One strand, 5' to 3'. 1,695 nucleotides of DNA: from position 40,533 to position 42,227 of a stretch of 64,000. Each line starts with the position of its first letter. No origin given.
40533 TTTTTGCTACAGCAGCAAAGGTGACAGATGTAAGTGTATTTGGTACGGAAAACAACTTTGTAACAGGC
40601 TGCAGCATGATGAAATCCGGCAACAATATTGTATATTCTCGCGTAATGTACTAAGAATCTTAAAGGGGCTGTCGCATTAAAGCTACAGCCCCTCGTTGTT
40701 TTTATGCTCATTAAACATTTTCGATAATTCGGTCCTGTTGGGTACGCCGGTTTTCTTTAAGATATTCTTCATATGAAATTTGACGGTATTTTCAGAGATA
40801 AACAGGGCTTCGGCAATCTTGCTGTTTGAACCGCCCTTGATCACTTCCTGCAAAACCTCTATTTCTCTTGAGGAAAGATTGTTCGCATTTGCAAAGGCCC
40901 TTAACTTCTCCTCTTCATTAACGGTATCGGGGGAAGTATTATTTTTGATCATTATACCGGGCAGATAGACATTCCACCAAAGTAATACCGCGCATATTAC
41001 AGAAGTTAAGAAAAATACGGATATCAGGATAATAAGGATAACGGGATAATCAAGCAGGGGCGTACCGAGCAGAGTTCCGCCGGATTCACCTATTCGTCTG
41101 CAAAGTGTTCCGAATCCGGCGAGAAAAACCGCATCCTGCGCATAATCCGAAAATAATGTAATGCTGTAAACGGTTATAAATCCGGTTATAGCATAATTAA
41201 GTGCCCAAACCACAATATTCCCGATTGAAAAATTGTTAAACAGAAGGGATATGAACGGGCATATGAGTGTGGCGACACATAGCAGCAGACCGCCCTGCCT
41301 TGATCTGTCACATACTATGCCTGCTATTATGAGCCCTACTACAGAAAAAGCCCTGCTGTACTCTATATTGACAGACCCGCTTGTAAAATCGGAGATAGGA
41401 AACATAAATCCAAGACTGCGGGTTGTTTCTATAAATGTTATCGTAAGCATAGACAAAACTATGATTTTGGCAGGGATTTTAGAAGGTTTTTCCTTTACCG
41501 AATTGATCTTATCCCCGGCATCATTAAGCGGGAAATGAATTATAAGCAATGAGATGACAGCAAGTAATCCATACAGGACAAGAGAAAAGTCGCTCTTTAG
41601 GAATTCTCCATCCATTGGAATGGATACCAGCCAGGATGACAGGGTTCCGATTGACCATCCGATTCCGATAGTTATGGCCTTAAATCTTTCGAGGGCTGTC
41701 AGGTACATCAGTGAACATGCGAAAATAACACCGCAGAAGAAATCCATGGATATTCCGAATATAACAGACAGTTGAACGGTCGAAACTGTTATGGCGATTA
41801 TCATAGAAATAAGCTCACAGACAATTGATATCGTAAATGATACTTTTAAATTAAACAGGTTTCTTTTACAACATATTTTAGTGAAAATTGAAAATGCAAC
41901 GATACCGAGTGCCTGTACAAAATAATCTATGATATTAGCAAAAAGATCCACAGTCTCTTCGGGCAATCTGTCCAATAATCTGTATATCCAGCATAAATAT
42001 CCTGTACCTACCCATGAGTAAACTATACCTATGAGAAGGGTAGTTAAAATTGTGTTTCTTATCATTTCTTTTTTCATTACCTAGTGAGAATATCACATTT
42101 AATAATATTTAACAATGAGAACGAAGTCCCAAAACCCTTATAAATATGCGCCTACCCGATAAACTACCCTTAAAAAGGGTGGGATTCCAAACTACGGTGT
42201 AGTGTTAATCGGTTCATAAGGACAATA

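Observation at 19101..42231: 80-bp regulatory element duplicated 23 kb apart defines a likely LuxR regulon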

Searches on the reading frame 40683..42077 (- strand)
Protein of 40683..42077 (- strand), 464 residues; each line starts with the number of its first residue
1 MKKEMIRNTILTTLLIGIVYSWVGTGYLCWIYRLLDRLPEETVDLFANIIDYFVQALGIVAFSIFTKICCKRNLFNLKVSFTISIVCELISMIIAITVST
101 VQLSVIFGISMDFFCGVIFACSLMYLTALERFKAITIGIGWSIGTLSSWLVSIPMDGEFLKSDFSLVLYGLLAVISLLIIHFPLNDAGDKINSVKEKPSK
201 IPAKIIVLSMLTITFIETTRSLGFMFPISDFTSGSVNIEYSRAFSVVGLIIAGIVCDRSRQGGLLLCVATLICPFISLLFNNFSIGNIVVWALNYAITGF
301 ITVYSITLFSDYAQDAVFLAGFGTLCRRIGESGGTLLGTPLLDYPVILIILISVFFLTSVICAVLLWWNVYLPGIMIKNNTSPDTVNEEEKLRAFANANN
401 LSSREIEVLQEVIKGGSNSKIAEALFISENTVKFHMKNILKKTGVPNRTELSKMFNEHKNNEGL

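Call 4: search_protein_families(library=pfam, proteins=[window:40683-42077:-])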
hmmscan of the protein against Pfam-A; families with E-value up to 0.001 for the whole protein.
window:40683-42077:- (464 aa): 2 families
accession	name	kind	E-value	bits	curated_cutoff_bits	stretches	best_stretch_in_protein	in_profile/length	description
PF00196.25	GerE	-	3.6e-20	71.8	23.5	1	400-454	2-56/57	Bacterial regulatory proteins, luxR family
PF09843.14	DUF2070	-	0.00091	18.1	30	1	14-184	26-179/561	Predicted membrane protein (DUF2070)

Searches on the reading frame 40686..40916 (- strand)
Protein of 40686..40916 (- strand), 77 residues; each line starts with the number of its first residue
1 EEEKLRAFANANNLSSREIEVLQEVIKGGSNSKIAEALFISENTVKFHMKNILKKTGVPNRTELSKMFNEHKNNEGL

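Call 71: search_solved_structures(query=window:40686-40916:-, max_evalue=0.001, show_alignments=3)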
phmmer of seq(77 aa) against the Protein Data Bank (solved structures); distinct sequences matched with E-value up to 0.001: 37.
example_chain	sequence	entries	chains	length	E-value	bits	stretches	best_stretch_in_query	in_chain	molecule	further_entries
4yn8_A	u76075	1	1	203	7.2e-10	42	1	12-63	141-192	Response regulator ChrA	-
4wt0_B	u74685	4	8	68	1.1e-09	41.5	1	13-65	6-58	Response regulator receiver domain protein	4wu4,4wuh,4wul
4y13_A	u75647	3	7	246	1.6e-09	40.9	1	12-65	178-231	Transcriptional regulator of ftsQAZ gene cluster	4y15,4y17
4lfu_A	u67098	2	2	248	1.7e-09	40.9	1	12-65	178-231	Regulatory protein SdiA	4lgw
4wsz_A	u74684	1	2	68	5.6e-09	39.2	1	13-65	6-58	Response regulator receiver domain protein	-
7x1k_A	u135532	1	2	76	8.6e-09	38.6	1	14-64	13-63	Chemotaxis protein CheY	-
7r3g_B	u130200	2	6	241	2.3e-08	37.3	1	14-64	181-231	Regulatory protein RhlR | PROSS optimized variant of RhlR with 75 mutations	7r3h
3kln_A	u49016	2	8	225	3.8e-08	36.6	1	13-63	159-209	Transcriptional regulator, LuxR family | Transcriptional regulator VpsT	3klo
7r3j_C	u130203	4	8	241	4.9e-08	36.2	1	9-63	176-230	Regulatory protein RhlR | RhlR protein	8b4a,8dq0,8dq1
7r3i_A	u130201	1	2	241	7.8e-08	35.6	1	10-63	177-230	PROSS optimized variant of RhlR with 61 mutations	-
7ve4_A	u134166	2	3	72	9.7e-08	35.3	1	13-64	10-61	DNA-binding response regulator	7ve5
5hev_A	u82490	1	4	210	1.1e-07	35.1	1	13-65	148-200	Response regulator protein VraR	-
4zmr_A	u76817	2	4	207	1.3e-07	34.9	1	9-69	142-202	Response regulator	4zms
4hye_A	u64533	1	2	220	1.5e-07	34.7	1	9-69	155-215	Response regulator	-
2rnj_A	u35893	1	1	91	1.6e-07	34.6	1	13-64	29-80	Response regulator protein vraR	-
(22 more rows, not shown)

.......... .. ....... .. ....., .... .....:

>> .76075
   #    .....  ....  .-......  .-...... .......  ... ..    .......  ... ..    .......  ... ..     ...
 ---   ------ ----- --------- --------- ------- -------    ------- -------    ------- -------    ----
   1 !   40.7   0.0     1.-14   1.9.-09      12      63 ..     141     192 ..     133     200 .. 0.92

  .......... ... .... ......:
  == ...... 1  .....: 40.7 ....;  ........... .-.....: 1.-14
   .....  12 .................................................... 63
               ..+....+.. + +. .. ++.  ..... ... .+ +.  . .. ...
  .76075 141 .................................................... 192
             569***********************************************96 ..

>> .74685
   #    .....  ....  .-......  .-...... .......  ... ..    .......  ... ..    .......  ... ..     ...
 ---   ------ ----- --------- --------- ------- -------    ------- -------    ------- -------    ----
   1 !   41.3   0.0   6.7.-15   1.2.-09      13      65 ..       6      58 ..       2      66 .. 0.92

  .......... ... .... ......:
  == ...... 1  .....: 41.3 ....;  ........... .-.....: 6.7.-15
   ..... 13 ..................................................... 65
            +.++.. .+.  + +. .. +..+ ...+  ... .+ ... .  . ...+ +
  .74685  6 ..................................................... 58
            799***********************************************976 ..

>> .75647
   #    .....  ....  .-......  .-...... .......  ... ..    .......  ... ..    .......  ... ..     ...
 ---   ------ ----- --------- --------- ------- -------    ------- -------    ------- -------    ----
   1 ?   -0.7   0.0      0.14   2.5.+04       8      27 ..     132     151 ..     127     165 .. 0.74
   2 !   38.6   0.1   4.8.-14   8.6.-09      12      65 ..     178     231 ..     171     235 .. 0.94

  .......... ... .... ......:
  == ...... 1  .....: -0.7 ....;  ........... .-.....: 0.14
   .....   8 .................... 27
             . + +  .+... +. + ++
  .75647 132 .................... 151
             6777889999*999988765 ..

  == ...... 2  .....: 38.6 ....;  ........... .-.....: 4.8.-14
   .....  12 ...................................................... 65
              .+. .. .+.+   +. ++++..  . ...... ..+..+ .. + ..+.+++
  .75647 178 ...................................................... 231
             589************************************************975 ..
